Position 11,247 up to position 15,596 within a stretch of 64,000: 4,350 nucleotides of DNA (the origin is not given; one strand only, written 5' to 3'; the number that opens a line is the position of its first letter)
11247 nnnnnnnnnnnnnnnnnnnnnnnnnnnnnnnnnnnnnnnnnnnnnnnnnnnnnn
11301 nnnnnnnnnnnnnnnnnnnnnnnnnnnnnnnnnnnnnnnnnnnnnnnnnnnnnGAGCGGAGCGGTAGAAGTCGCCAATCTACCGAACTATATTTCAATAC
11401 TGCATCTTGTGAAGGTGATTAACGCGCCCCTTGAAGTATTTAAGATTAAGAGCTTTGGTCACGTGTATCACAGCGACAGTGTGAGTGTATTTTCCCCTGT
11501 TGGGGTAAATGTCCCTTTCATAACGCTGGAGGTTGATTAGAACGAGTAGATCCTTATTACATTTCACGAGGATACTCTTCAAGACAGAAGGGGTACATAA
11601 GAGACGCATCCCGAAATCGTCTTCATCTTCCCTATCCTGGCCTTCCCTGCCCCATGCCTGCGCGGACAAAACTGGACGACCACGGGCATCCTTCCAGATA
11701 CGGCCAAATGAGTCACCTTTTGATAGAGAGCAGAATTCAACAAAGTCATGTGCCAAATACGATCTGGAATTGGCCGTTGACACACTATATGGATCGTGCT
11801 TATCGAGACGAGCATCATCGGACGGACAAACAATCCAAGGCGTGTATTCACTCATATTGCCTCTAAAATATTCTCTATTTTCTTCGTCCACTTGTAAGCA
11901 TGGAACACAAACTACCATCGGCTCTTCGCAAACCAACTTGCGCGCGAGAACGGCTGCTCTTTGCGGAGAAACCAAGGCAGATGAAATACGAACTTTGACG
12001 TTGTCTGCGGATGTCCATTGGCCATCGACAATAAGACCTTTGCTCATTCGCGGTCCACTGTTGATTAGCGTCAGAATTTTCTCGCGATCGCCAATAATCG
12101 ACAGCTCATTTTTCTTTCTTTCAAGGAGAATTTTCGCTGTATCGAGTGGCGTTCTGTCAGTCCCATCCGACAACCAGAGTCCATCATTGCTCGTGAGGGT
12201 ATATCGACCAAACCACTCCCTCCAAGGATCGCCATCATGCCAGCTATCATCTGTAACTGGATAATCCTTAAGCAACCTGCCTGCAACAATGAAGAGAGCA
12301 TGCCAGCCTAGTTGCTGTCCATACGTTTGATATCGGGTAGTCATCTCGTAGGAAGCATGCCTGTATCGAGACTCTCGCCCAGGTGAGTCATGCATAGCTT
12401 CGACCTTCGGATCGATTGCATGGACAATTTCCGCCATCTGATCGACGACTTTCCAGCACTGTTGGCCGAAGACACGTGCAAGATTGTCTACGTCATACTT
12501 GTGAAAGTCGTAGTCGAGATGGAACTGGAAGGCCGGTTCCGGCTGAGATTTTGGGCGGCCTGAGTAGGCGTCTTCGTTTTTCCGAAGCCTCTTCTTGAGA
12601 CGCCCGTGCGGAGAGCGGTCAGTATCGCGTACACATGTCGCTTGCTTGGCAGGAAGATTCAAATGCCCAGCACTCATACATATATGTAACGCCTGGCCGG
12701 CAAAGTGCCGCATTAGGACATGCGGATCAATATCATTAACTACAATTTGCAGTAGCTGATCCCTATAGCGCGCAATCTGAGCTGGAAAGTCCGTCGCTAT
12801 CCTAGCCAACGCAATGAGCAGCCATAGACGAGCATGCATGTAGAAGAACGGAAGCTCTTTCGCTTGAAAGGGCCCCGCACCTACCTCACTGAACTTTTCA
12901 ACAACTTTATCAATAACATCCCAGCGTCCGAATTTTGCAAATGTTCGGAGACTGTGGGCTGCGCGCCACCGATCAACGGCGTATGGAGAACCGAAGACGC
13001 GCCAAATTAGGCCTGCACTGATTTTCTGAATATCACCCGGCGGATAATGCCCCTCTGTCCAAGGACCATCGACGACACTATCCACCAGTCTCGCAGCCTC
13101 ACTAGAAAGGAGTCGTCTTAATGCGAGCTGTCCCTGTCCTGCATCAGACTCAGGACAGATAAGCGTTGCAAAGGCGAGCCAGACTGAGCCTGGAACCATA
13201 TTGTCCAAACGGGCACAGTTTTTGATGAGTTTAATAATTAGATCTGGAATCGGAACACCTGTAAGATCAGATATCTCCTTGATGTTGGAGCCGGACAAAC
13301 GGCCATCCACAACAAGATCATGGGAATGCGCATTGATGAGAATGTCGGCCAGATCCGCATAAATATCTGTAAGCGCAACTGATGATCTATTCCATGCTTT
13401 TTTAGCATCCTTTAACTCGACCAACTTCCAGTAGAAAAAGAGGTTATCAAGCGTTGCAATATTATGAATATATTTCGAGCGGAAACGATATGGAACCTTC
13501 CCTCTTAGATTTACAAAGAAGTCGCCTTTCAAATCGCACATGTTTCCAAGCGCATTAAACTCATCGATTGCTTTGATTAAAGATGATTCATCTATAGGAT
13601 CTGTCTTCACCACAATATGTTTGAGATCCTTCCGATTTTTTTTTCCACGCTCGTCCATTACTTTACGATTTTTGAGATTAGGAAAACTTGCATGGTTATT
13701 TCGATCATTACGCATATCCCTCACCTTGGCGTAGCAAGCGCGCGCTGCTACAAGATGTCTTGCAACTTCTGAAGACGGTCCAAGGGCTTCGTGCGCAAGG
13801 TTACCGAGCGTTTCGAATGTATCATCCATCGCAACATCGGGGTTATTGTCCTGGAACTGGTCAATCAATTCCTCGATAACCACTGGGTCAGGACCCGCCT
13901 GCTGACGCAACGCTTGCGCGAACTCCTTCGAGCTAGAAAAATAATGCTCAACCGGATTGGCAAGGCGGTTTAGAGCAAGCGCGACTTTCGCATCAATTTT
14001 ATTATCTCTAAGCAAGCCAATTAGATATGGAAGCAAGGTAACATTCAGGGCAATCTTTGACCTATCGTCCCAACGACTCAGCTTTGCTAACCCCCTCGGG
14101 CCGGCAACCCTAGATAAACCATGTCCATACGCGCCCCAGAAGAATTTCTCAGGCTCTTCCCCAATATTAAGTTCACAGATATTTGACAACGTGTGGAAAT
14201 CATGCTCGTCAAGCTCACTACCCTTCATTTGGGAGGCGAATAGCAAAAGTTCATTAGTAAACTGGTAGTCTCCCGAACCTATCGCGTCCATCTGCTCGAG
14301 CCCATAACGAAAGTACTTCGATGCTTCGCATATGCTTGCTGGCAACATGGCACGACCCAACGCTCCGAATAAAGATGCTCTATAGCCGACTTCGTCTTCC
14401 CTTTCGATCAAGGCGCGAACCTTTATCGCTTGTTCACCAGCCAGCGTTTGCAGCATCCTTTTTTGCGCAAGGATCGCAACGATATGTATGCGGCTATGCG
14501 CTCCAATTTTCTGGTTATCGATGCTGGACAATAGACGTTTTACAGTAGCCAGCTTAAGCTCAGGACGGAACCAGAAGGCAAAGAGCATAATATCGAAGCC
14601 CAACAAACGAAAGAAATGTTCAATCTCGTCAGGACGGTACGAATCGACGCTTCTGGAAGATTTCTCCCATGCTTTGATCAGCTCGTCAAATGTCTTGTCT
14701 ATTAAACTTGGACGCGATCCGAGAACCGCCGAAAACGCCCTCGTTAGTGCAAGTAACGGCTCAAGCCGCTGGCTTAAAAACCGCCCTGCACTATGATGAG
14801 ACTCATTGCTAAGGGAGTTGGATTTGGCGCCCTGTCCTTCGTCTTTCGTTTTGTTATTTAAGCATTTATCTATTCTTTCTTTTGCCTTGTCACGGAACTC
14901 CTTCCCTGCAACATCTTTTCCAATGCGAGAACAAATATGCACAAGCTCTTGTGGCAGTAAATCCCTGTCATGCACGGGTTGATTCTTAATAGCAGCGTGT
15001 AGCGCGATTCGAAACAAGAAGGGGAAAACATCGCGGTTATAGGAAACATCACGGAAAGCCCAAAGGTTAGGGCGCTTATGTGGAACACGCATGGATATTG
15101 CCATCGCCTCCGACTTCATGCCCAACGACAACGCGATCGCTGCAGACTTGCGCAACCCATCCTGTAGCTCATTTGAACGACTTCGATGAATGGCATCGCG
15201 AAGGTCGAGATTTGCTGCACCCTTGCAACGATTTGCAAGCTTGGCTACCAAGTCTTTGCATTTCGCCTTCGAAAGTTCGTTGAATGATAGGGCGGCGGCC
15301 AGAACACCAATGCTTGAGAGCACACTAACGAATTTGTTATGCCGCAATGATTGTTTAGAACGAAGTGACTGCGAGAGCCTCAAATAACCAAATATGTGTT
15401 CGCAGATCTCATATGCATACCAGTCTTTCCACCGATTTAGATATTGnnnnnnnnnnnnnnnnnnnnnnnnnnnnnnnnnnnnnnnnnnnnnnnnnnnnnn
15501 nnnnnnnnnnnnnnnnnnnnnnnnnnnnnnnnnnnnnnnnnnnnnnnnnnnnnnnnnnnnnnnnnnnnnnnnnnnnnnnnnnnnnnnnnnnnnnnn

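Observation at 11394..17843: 2,149-aa single-gene nuclease - STAND NTPase - giant sensor protein (Avs/NLR-like) with an unassignable ~1,650-aa C-terminal region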

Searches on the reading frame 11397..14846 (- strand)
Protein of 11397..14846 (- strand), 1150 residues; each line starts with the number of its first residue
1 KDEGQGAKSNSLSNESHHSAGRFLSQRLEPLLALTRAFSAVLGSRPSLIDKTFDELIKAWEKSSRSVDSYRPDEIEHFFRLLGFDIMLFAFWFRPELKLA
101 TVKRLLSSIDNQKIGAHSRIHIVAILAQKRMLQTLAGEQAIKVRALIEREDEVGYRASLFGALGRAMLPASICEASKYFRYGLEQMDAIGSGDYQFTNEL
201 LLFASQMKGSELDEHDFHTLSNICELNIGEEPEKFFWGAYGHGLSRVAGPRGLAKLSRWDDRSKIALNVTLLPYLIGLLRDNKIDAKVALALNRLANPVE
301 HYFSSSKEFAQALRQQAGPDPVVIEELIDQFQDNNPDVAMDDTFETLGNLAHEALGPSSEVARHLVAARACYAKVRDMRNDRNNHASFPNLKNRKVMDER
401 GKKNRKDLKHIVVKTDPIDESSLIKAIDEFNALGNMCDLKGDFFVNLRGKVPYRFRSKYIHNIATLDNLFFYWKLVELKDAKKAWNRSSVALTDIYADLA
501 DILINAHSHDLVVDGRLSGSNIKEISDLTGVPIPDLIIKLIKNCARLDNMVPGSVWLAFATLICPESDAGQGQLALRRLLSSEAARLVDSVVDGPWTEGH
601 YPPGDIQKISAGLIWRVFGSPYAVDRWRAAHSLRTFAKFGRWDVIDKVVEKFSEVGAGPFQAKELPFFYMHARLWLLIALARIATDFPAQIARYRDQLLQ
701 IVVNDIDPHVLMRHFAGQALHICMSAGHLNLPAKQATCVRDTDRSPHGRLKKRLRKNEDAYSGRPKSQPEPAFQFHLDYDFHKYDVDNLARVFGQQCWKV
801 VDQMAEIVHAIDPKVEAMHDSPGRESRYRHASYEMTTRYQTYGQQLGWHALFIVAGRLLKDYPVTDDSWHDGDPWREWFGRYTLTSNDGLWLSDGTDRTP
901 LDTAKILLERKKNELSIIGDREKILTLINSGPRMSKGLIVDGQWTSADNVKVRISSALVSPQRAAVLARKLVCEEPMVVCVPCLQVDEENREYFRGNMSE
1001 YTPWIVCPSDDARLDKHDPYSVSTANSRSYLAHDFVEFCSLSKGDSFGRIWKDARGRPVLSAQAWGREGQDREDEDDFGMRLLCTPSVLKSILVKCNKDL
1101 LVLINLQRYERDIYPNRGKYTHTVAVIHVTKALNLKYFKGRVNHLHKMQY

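Call 54: predict_structure(alignment_id=A3)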
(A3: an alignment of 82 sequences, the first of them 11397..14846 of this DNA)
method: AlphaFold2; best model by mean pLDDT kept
length: 1150 residues; sequences in the alignment: 82
mean_pLDDT: 84.6   pTM: 0.77
mean pLDDT of the five models: 84.6, 83.4, 82.2, 81.2, 81.0
residues with pLDDT >= 90: 516; 70-90: 491; 50-70: 108; < 50: 35
segments of 3 or more residues with pLDDT < 50: 1-9, 387-389, 829-836, 1069-1075
pLDDT, mean of each block of 10 residues (from residue 1): 40 69 82 91 89 92 67 67 89 86 89 82 90 92 89 75 88 85 65 80 89 92 81 75 92 94 84 93 95 83 71 91 92 71 86 90 86 76 55 72 87 91 92 75 89 91 89 90 85 89 87 82 91 91 69 82 89 88 79 89 93 96 92 96 97 95 93 97 96 96 92 96 95 93 88 69 79 89 90 91 95 91 62 50 93 96 83 86 83 87 82 78 85 76 87 94 93 86 72 62 87 83 86 92 91 93 76 58 93 94 90 63 93 90 70
secondary structure, 60 per line:
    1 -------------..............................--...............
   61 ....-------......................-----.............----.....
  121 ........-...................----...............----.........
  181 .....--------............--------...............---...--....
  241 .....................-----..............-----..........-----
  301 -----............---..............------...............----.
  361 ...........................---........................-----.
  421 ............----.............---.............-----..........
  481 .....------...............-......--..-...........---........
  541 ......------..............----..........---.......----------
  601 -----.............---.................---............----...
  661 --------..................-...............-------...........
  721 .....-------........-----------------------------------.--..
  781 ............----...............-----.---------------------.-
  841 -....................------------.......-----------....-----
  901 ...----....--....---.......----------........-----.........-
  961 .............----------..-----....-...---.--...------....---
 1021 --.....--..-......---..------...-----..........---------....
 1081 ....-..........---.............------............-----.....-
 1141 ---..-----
elements in order (helices of 4 or more, strands of 3 or more residues): H14-43 H46-64 H72-93 H99-111 H116-128 H130-148 H153-167 H172-185 H194-205 H214-228 H237-261 H267-280 H286-295 H306-317 H321-334 H341-355 H360-387 H391-414 H420-432 H437-449 H453-465 H471-485 H492-506 H508-511 H519-529 H533-546 H553-566 H571-580 H584-590 H606-618 H623-638 H642-653 H669-686 H688-702 H710-725 H733-740 H779-792 H797-811 H842-861 H874-880 H892-895 E908-911 E914-917 H921-927 E938-945 E951-959 H961-973 H991-994 E1005-1007 H1014-1017 H1023-1027 H1033-1038 E1050-1052 E1058-1067 E1077-1084 H1086-1095 E1099-1111 E1118-1129 E1135-1139

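Call 58: fold_search(model_id=the predicted structure, library=pdb)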
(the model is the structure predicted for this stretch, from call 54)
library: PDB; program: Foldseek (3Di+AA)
matches with E <= 10: 544; with E <= 0.001: 2
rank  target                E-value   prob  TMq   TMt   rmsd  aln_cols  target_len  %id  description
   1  8dgc_A                8.5e-33  1.00  0.58  0.35  16.6      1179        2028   19  Avs3 bound to phage PhiV-1 terminase (released 2022-08-03)
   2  8dgc_B                8.4e-32  1.00  0.58  0.35  16.5      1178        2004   19  Avs3 bound to phage PhiV-1 terminase (released 2022-08-03)
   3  7oqb_O                1.9e-03  0.94  0.10  0.14  35.3       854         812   11  The U2 part of Saccharomyces cerevisiae spliceosomal pre-A complex (delta BS-A ACT1) (released 2021-08-11)
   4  3w3v                  4.0e-03  0.90  0.14  0.15  26.2       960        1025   11  Crystal structure of Kap121p mutant D353K/E396K/D438K (released 2013-04-10)
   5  9g33_UT               4.2e-03  0.82  0.10  0.07  41.0       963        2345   12  Stalled 90S - Utp23-Krr1-deltaC3 (released 2025-06-18)
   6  7xn7_q                5.7e-03  0.60  0.08  0.10  37.4       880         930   11  RNA polymerase II elongation complex containing Spt4/5, Elf1, Spt6, Spn1 and Paf1C (released 2022-09-07)
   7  1u6g_C                5.9e-03  0.96  0.14  0.14  32.3       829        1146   10  Crystal Structure of The Cand1-Cul1-Roc1 Complex (released 2004-12-14)
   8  1i7x_C                6.4e-03  0.85  0.10  0.17  25.6       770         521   10  BETA-CATENIN/E-CADHERIN COMPLEX (released 2001-05-16)
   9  7z8t_D                6.6e-03  0.93  0.13  0.13  32.3       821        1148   10  CAND1-SCF-SKP2 CAND1 engaged SCF rocked (released 2023-04-19)
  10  3tx7_A                7.4e-03  0.66  0.07  0.13  28.5       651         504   11  Crystal structure of LRH-1/beta-catenin complex (released 2011-12-14)
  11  3ifq_A                8.0e-03  0.94  0.12  0.20  26.7       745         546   12  Interction of plakoglobin and beta-catenin with desmosomal cadherins (released 2009-09-15)
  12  8y0p_A                8.0e-03  0.91  0.11  0.19  24.2       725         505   10  Beta-Catenin in complex with peptide 301 (released 2024-04-17)
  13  5yu6_A                8.0e-03  0.77  0.09  0.10  29.8       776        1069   13  CRYSTAL STRUCTURE OF EXPORTIN-5:RANGTP COMPLEX (released 2018-08-29)
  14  5yu6_C                1.1e-02  0.72  0.09  0.10  31.5       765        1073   13  CRYSTAL STRUCTURE OF EXPORTIN-5:RANGTP COMPLEX (released 2018-08-29)
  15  5oqq_A                1.1e-02  0.60  0.10  0.13  31.4       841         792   11  Crystal structure of the S. cerevisiae condensin Ycg1-Brn1 subcomplex (released 2017-10-18)
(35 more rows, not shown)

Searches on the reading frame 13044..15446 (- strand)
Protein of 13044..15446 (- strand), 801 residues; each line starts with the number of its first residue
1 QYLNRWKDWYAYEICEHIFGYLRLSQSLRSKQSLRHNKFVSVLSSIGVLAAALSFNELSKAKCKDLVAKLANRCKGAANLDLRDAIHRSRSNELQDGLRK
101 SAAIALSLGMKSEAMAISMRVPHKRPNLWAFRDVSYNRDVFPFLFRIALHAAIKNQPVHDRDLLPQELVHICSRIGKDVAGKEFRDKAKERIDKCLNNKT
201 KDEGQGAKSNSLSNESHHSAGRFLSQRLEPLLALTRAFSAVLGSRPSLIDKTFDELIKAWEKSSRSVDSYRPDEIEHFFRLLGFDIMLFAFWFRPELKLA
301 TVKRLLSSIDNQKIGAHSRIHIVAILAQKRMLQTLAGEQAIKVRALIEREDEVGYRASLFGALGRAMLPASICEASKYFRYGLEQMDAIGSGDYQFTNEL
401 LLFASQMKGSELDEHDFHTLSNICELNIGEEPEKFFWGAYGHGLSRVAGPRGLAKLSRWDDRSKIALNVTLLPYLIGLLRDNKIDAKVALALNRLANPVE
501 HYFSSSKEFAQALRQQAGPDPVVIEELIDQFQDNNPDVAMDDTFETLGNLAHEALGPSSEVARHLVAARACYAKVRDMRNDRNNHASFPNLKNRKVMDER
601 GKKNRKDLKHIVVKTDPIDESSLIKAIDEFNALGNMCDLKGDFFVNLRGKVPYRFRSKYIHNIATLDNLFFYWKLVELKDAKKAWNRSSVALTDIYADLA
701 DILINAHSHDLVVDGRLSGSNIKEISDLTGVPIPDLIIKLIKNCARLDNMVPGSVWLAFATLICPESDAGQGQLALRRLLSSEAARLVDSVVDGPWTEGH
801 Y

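Call 99: search_protein_representatives(protein=window:13044-15446:-)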
Query: 801 residues. Proteins with E-value up to 0.001 (for the whole library): 322; up to 1e-10: 257; up to 1e-30: 139. The best 150 are listed.
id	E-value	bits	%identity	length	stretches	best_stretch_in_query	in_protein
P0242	2.3e-268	908.9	56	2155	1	2-801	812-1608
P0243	4.1e-236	802.3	49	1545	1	2-801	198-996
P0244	1.0e-213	728.2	46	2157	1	2-801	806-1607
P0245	1.5e-208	711.2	46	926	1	35-800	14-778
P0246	1.1e-199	681.8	48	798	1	2-687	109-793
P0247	2.7e-196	670.6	43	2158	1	2-801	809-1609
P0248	3.5e-194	663.6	43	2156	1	7-801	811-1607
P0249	2.3e-189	647.7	43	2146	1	3-798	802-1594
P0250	2.3e-182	624.5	40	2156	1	2-801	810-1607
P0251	6.3e-177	606.6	38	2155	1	2-800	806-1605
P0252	8.1e-176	602.9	40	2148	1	2-801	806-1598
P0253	2.0e-173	595.0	41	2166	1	2-801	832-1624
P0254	1.1e-169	582.6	38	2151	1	2-801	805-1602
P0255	3.6e-166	571.0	39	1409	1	2-801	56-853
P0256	1.3e-162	559.2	38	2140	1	4-795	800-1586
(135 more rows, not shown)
